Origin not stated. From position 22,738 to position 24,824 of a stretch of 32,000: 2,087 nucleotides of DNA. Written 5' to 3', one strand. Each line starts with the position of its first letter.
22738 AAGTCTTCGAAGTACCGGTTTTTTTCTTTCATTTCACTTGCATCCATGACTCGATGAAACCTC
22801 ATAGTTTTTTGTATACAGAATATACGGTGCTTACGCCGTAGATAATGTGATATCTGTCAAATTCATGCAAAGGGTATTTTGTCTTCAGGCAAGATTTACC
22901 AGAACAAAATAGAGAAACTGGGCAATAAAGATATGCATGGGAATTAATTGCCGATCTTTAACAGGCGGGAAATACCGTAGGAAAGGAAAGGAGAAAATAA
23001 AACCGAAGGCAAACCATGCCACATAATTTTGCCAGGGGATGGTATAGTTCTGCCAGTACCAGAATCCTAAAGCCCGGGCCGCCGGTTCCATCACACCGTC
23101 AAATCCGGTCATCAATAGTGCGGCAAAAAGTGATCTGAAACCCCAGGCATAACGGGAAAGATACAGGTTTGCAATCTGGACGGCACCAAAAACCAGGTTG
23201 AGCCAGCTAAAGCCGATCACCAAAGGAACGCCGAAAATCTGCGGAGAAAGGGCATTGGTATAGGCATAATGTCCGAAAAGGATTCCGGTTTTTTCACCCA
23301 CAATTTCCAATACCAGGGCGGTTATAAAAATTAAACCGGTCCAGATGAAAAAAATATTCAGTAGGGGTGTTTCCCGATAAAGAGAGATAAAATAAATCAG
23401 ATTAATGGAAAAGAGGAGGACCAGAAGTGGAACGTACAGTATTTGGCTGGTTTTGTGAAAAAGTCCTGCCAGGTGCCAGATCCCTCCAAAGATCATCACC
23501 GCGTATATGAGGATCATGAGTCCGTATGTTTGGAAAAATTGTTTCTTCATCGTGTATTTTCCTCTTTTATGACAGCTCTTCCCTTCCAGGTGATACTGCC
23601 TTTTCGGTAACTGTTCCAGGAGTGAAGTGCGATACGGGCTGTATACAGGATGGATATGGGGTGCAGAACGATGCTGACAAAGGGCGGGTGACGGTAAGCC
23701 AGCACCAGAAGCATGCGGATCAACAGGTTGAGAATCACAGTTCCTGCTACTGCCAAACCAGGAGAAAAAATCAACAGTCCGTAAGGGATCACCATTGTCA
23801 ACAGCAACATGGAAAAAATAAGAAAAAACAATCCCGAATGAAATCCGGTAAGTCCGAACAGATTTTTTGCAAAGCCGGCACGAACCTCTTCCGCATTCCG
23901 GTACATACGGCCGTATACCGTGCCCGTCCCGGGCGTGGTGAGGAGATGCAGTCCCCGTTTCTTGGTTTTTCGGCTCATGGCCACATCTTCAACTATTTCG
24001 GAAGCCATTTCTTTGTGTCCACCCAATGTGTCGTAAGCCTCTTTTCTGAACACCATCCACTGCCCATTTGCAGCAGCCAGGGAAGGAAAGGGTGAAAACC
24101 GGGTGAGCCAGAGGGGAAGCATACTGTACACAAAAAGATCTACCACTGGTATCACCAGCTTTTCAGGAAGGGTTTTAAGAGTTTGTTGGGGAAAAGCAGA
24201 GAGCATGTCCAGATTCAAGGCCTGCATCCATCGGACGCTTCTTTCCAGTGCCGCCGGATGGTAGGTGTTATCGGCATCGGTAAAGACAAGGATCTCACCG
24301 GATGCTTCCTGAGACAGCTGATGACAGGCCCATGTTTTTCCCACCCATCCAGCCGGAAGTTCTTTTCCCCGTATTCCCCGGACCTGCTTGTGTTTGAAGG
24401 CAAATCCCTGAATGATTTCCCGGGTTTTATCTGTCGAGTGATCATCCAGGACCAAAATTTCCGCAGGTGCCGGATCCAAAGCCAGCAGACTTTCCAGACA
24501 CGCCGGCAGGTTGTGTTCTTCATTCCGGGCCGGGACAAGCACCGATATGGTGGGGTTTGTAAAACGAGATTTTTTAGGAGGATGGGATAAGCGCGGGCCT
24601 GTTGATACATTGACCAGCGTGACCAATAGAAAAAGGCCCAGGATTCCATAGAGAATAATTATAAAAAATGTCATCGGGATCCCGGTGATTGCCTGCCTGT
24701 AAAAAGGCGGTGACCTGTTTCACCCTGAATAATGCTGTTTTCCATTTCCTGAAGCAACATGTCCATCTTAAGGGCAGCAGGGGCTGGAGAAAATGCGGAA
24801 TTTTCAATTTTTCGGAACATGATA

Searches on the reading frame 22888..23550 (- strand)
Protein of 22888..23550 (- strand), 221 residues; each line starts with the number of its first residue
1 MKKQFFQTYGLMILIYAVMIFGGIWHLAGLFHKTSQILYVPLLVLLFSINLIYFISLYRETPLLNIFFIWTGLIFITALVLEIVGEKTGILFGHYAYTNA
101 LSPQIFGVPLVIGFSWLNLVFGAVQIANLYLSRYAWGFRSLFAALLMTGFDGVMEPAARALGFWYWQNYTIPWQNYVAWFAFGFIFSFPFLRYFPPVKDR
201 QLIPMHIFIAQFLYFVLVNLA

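Call 29: search_protein_families(library=pfam, proteins=[window:22888-23550:-])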
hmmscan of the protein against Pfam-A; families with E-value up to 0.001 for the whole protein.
window:22888-23550:- (221 aa): 2 families
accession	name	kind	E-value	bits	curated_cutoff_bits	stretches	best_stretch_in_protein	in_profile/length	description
PF04240.17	Caroten_synth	-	4.3e-28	99.1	25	1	46-219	7-190/209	Carotenoid biosynthesis protein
PF22497.1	DUF6989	-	4.2e-05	23.8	27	1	97-170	16-89/146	Domain of unknown function (DUF6989)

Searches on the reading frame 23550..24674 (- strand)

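Call 29: search_protein_families(library=pfam, proteins=[window:23550-24674:-])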
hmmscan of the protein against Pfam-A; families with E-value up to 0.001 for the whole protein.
window:23550-24674:- (375 aa): 5 families
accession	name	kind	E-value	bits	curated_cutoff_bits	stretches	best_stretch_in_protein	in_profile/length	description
PF00535.33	Glycos_transf_2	-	2e-25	90.1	23.3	1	44-161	1-114/168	Glycosyl transferase family 2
PF13641.12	Glyco_tranf_2_3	-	2.5e-15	57.6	27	1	41-248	1-205/230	Glycosyltransferase like family 2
PF13506.12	Glyco_transf_21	-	2e-10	40.8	21.7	1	110-244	15-144/174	Glycosyl transferase family 21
PF10111.15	Glyco_tranf_2_2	-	2.6e-05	24.3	27.3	1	65-224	25-185/276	Glycosyltransferase like family 2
PF13704.12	Glyco_tranf_2_4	-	4.6e-05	24.3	27.5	1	50-139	1-85/98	Glycosyl transferase family 2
